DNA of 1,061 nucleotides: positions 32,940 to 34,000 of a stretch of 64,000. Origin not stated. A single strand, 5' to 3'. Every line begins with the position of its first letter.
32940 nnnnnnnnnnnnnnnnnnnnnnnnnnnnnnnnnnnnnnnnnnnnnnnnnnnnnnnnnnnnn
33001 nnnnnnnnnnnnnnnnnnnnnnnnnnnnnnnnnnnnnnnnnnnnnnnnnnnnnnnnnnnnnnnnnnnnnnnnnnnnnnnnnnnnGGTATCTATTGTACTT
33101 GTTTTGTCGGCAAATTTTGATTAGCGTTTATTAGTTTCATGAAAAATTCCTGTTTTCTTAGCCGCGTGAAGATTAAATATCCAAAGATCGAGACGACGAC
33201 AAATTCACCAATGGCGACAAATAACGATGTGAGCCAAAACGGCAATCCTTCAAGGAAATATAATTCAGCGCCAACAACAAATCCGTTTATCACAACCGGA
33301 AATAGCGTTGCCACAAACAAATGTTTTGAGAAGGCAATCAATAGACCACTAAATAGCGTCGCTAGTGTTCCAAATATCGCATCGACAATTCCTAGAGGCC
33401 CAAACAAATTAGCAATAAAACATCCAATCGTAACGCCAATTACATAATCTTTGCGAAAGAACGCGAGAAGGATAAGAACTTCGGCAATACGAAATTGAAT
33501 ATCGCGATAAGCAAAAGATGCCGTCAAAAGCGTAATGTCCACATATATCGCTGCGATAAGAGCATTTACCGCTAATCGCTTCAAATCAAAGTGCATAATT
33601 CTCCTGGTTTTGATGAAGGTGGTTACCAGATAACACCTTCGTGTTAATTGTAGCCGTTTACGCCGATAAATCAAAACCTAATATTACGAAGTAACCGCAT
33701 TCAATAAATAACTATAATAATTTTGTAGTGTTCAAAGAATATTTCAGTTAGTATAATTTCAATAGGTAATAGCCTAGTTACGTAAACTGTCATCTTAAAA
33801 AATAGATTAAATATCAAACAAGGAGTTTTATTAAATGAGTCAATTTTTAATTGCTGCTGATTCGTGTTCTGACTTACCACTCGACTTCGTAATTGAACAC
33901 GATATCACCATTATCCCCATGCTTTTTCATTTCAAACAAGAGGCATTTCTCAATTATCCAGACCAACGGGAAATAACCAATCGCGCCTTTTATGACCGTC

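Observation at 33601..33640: preQ1-I riboswitch (type-2-like) with SD sequestration, inside the over-extended queT ORF call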

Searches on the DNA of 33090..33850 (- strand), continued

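Call 64: search_rna_families(source=L129, start=280, end=405, threshold=evalue, max_evalue=10, show_alignments=1)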
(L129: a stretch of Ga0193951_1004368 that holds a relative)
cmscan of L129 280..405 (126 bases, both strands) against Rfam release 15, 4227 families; matches with E-value up to 10: 5.
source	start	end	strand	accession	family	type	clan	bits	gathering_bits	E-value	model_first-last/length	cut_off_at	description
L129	331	404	+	RF02526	SSRC34_1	Gene; sRNA;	-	19.4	64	0.9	1-128/128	no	Streptococcus sRNA SSRC34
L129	348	403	+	RF02980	freshwater-2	Cis-reg;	-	15.7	49.9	1.9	1-84/84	no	freshwater-2 RNA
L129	280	355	+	RF04177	BTnc201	Gene; sRNA;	-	13.7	105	3.4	21-99/99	5'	Bacteroides sRNA BTnc201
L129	339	403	+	RF03036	osmY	Gene; sRNA;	-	11.7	46.9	1.6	1-72/72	no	osmY RNA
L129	345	388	-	RF00522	PreQ1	Cis-reg; riboswitch;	-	10.4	39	8.3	1-45/45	no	PreQ1 (pre queuosine) riboswitch aptamer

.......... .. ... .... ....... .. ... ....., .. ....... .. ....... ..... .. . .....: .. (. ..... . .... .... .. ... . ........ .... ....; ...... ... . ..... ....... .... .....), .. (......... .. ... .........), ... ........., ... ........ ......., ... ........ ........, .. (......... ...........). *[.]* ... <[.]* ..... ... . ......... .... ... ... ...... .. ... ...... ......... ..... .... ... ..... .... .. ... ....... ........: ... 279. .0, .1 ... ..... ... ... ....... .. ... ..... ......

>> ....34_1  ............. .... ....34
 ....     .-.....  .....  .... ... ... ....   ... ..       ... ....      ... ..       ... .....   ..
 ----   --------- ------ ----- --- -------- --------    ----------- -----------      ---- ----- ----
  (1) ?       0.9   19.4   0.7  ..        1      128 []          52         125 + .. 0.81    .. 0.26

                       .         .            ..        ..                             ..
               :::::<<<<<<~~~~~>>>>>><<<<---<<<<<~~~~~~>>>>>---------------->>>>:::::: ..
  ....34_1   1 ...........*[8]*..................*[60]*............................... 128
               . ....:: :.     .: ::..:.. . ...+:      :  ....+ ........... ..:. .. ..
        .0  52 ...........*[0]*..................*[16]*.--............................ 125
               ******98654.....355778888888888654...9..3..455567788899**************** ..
